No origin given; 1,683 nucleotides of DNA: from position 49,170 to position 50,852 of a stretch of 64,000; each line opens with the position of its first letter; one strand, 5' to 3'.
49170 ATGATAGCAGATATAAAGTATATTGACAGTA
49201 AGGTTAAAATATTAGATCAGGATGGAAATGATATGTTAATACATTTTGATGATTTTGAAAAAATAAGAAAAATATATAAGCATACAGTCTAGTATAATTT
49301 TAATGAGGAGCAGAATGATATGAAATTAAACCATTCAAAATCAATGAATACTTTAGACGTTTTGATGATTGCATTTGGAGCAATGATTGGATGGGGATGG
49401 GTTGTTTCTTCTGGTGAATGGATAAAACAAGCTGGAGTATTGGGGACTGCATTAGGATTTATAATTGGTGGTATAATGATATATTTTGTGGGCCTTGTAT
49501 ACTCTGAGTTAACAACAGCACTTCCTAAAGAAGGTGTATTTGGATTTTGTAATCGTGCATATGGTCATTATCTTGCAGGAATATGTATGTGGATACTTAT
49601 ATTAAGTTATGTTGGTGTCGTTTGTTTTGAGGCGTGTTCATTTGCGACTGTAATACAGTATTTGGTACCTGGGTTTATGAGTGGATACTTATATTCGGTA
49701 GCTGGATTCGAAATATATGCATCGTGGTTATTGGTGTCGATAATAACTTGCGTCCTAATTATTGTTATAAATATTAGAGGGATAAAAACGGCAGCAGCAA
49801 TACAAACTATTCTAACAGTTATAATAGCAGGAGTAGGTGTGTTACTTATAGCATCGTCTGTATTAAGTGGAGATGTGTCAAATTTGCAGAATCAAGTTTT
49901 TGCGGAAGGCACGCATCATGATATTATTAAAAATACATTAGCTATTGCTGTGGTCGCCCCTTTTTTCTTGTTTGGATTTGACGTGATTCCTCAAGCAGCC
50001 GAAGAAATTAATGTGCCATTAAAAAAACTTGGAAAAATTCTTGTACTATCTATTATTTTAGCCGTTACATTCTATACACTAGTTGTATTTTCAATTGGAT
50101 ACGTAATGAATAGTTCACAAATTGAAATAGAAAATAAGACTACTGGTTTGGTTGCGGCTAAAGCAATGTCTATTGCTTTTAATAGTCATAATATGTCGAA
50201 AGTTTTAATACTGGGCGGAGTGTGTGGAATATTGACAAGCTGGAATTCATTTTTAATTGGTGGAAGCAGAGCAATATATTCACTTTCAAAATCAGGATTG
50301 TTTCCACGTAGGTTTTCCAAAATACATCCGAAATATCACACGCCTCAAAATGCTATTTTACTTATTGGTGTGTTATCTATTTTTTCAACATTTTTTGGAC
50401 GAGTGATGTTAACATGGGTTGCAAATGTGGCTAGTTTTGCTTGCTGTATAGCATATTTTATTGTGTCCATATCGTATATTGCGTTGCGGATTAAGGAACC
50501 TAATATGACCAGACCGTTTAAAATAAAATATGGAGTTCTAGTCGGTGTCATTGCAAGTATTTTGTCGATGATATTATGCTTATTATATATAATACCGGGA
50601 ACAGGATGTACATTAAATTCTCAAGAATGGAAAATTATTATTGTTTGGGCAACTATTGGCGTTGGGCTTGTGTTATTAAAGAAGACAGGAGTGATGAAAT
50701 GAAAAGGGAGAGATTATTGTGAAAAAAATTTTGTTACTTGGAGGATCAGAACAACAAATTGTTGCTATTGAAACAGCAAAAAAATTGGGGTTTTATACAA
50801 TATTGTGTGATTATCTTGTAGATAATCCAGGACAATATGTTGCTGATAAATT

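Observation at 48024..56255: Amino-acid permease between two ATP-grasp ligases inside a Wzx/Wzy glycan operon: predicted pathway for an amino-acid (or dipeptide) amide-decorated sugar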

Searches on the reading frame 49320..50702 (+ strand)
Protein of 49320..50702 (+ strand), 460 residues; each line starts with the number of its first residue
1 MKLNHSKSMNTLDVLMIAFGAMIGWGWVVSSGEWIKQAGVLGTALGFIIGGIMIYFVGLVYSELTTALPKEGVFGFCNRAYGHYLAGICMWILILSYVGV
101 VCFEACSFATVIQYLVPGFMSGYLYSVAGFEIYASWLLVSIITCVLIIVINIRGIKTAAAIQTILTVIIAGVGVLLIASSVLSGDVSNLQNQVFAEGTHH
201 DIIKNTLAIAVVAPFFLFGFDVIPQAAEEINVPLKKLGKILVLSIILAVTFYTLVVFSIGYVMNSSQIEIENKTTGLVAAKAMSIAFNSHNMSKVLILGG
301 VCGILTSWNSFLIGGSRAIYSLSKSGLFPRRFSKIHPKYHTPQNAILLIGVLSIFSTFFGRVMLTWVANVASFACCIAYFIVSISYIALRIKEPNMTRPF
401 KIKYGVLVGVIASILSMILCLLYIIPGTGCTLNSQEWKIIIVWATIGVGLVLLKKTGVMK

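Call 3: search_protein_families(library=pfam, proteins=[window:49320-50702:+])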
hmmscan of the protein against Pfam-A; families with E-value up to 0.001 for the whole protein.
window:49320-50702:+ (460 aa): 3 families
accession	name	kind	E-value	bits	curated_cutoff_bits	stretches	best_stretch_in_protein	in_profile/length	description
PF13520.12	AA_permease_2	-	1.7e-40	139.7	27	1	10-445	2-426/427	Amino acid permease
PF00324.27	AA_permease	-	2.2e-34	119.4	24.6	1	13-425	1-418/470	Amino acid permease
PF03845.19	Spore_permease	-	0.00058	19.2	23.4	1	10-270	3-241/321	Spore germination protein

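Call 6: search_protein_families(library=ncbifam, proteins=[window:49320-50702:+])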
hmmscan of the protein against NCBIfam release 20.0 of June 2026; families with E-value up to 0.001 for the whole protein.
window:49320-50702:+ (460 aa): 15 families
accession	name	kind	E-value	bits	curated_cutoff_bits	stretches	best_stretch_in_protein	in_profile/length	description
TIGR00909.1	2A0306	subfamily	8e-51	173.3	556.8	1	6-452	2-427/429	amino acid transporter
NF053761.1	BrChAATpBcaP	equivalog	2e-43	149.1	690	1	6-449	21-446/460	branched-chain amino acid transporter BcaP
TIGR00908.1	2A0305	equivalog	8.4e-30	104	381.75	1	11-421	16-402/442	ethanolamine permease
TIGR00911.1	2A0308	subfamily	1.5e-23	83.1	701.8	1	6-440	45-463/505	L-type amino acid transporter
TIGR00906.1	2A0303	subfamily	3.2e-23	82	681.7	1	6-392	30-429/602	cationic amino acid transport permease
TIGR00913.1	2A0310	subfamily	3e-20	72.4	578.7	1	7-425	2-427/480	amino acid permease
NF008466.1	PRK11357.1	equivalog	1.6e-16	60.3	800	1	11-393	12-380/446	fructoselysine/psicoselysine transporter FrlA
NF008484.0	PRK11387.1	equivalog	1.7e-16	60.2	716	1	6-425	13-426/471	S-methylmethionine permease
TIGR03813.2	Gln_GABA_anti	equivalog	1.4e-15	57.2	650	1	55-446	46-445/479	glutamine/gamma-aminobutyrate antiporter GadC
NF008094.0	PRK10836.1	subfamily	5.8e-15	55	735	1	9-427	17-435/489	amino acid permease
TIGR00905.1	2A0302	subfamily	4.2e-13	48.9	409.05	1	1-421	1-411/473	basic amino acid/polyamine antiporter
NF040513.1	antiport_TyrP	equivalog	2.7e-12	46.1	630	1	46-426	36-421/465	tyrosine-tyramine antiporter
TIGR01773.1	GABAperm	equivalog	1.9e-11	43.4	678.1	1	7-424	12-423/452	GABA permease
NF053662.1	Glu_GABA_anti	equivalog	6.6e-09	35.3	640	1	47-449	35-436/468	glutamate/gamma-aminobutyrate antiporter GadC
NF008272.0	PRK11049.1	equivalog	6e-07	28.8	732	1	8-432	22-443/470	D-serine/D-alanine/glycine transporter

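Call 35: find_homologous_proteins(query=window:49320-50702:+)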
Query window:49320-50702:+ (460 aa): 5868 proteins with E <= 0.001 among 8000 candidates; the best 120 are listed.
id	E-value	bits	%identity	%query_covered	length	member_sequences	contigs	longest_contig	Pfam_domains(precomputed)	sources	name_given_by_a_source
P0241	4.1e-268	908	91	99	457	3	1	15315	PF13520.13,PF00324.28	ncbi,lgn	-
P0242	2.6e-204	697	55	78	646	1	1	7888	PF13520.13,PF00324.28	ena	-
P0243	1.5e-187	642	53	90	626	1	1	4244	PF13520.13,PF00324.28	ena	-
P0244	1.0e-177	610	61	97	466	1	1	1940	PF13520.13,PF00324.28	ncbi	-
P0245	2.7e-175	602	60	98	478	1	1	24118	PF13520.13,PF00324.28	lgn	-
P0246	2.3e-174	599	60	99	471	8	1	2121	PF13520.13,PF00324.28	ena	-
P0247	3.4e-174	598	59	98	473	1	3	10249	PF13520.13,PF00324.28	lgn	-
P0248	5.1e-174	598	60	98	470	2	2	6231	PF13520.13,PF00324.28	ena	-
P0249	7.3e-174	597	59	97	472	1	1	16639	PF13520.13,PF00324.28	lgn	-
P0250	5.8e-173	594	60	97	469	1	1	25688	PF13520.13,PF00324.28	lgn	-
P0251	5.9e-173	594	60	97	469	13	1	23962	PF13520.13,PF00324.28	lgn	-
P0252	6.2e-173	594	62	97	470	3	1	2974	PF13520.13,PF00324.28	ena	-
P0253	1.8e-172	593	61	97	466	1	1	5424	PF13520.13,PF00324.28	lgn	-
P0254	3.8e-172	591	59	98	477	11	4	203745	PF13520.13,PF00324.28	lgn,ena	-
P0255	4.0e-172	591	60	99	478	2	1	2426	PF13520.13,PF00324.28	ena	-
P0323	5.1e-169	581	60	97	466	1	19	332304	PF13520.13,PF00324.28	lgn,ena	-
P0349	2.1e-168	579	59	97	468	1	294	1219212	PF13520.13,PF00324.28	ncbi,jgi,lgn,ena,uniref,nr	ncbi:MAG: APC family permease [Mediterraneibacter faecis]|uniref:APC family permease n=1 Tax=Mediter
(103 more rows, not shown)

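Call 36: find_encoding_contigs(protein=P0349, flank=5000, max_places=2)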
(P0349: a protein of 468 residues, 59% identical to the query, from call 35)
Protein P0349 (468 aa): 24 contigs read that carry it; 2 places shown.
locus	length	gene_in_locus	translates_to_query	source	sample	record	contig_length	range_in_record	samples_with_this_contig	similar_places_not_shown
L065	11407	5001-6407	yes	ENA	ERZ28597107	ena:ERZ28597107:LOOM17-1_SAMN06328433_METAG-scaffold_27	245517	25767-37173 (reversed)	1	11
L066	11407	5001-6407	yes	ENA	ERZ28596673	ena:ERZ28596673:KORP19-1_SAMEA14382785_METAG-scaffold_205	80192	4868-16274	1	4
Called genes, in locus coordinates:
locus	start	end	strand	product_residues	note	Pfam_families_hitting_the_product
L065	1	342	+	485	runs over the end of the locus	PF01943:Polysacc_synt, PF13440:Polysacc_synt_3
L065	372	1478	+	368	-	PF00155:Aminotran_1_2 (weak), PF01041:DegT_DnrJ_EryC1, PF01212:Beta_elim_lyase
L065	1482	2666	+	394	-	PF02655:ATP-grasp_3 (weak), PF13535:ATP-grasp_4 (weak)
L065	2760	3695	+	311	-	-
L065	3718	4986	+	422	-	PF01071:GARS_A (faint), PF02786:CPSase_L_D2, PF07478:Dala_Dala_lig_C, PF13535:ATP-grasp_4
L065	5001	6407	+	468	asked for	PF00324:AA_permease, PF13520:AA_permease_2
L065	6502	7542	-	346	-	PF08281:Sigma70_r4_2 (faint), PF01610:DDE_Tnp_ISL3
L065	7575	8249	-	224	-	PF14690:Zn_ribbon_ISL3, PF01610:DDE_Tnp_ISL3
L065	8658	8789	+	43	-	-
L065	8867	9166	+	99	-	-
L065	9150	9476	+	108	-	-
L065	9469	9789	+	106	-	-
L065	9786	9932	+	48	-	-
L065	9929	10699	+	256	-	-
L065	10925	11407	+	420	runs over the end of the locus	-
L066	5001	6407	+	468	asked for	PF00324:AA_permease, PF13520:AA_permease_2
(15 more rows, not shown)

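Call 37: find_encoding_contigs(protein=P0323, flank=5000, max_places=2)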
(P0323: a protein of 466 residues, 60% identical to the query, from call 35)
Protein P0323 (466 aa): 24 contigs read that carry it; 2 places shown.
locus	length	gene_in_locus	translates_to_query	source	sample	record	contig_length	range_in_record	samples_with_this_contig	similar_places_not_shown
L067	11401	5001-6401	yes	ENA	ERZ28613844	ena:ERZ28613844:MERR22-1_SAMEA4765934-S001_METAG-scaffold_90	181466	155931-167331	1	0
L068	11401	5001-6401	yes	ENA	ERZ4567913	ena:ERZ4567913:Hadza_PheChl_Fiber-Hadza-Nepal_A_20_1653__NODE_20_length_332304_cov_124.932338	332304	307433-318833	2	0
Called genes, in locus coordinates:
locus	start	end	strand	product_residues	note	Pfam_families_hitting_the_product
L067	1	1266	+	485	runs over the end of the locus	PF01943:Polysacc_synt, PF13440:Polysacc_synt_3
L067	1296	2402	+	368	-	PF01041:DegT_DnrJ_EryC1, PF00155:Aminotran_1_2, PF01212:Beta_elim_lyase (weak), PF00266:Aminotran_5 (faint)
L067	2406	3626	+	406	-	PF02655:ATP-grasp_3 (faint), PF02786:CPSase_L_D2 (weak), PF07478:Dala_Dala_lig_C, PF13535:ATP-grasp_4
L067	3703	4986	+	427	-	PF01071:GARS_A (faint), PF02655:ATP-grasp_3 (weak), PF02786:CPSase_L_D2, PF07478:Dala_Dala_lig_C, PF13535:ATP-grasp_4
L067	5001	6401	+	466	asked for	PF00324:AA_permease, PF13520:AA_permease_2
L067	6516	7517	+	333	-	PF01757:Acyl_transf_3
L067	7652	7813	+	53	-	-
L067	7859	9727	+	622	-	PF13522:GATase_6, PF13537:GATase_7, PF01380:SIS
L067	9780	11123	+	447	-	PF02878:PGM_PMM_I, PF02879:PGM_PMM_II, PF02880:PGM_PMM_III, PF00408:PGM_PMM_IV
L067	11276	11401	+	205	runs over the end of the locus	-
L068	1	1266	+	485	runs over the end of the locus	PF01943:Polysacc_synt, PF13440:Polysacc_synt_3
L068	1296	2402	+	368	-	PF01041:DegT_DnrJ_EryC1, PF00155:Aminotran_1_2, PF01212:Beta_elim_lyase (weak), PF00266:Aminotran_5 (faint)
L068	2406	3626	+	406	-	PF02655:ATP-grasp_3 (faint), PF02786:CPSase_L_D2 (weak), PF07478:Dala_Dala_lig_C, PF13535:ATP-grasp_4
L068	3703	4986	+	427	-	PF01071:GARS_A (faint), PF02655:ATP-grasp_3 (weak), PF02786:CPSase_L_D2, PF07478:Dala_Dala_lig_C, PF13535:ATP-grasp_4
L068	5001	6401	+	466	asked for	PF00324:AA_permease, PF13520:AA_permease_2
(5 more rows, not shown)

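Call 38: find_encoding_contigs(protein=P0245, flank=6000, max_places=2)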
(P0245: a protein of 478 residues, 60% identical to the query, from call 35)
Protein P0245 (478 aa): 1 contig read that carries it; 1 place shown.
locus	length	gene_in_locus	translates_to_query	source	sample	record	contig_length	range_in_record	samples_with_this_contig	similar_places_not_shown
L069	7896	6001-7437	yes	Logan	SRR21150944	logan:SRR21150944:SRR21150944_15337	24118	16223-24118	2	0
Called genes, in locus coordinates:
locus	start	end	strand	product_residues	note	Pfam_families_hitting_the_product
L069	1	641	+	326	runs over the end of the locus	PF00535:Glycos_transf_2, PF10111:Glyco_tranf_2_2 (weak), PF13641:Glyco_tranf_2_3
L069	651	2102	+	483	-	PF01943:Polysacc_synt, PF13440:Polysacc_synt_3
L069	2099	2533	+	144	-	PF13302:Acetyltransf_3, PF13527:Acetyltransf_9, PF00583:Acetyltransf_1, PF13673:Acetyltransf_10, PF12746:GNAT_acetyltran (faint), PF13508:Acetyltransf_7, PF08445:FR47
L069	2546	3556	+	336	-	PF21360:PylC-like_N, PF02655:ATP-grasp_3, PF13535:ATP-grasp_4, PF15632:ATPgrasp_Ter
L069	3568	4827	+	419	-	PF02786:CPSase_L_D2, PF07478:Dala_Dala_lig_C (faint), PF13535:ATP-grasp_4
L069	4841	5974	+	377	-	PF02423:OCD_Mu_crystall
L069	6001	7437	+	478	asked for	PF13520:AA_permease_2, PF00324:AA_permease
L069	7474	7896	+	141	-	?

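Call 41: find_related_loci(query=A2, collection=metagenome_contigs, flank=8000)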
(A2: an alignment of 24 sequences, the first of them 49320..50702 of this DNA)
Query A2 (460 aa) in metagenome_contigs; peptide patterns used: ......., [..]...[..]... (x = any residue, [..] = any of these).
600 stretches matched a pattern (row limit reached: there are more); 367 encode a relative of the query (tblastn E <= 1e-3); the best 80 are kept; 80 distinct loci.
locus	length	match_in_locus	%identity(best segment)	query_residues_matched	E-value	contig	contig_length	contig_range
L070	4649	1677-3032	59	2-448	5e-179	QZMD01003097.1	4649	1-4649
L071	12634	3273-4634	59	4-455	3e-173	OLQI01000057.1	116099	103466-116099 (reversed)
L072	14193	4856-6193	57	4-448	2e-173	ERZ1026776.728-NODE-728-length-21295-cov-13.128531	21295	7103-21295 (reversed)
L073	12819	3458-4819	59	4-455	4e-173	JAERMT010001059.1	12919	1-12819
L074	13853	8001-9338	60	4-448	1e-172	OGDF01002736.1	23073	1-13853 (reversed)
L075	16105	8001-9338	60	4-448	4e-172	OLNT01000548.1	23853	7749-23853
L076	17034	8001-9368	57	2-456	5e-172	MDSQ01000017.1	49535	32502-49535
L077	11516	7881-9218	60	4-448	3e-171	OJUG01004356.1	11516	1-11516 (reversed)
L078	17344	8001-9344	57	2-448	1e-170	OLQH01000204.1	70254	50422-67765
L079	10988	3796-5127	58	6-448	1e-170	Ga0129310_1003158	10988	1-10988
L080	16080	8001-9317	59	11-448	1e-170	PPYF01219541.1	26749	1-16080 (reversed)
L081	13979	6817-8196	56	2-460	8e-170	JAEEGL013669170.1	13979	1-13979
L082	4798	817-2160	56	2-448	3e-174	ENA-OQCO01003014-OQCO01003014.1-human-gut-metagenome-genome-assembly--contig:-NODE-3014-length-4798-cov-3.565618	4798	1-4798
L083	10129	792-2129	56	4-448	2e-169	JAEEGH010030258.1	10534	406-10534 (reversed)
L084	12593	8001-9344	56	2-448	2e-169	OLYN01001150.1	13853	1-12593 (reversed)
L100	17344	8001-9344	55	2-448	8e-167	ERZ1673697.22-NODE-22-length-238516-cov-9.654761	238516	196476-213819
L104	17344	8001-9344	55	2-448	2e-166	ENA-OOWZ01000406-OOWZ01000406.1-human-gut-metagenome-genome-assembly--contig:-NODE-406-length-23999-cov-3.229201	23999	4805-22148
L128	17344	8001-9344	56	2-448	3e-164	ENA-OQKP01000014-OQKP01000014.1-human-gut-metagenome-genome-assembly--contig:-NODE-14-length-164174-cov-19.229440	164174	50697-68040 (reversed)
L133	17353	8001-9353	55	2-451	1e-163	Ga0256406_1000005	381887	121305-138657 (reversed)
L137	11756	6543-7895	54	6-455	2e-162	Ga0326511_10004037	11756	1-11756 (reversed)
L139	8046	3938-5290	56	6-456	9e-163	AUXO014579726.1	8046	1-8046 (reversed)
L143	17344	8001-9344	54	2-448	8e-162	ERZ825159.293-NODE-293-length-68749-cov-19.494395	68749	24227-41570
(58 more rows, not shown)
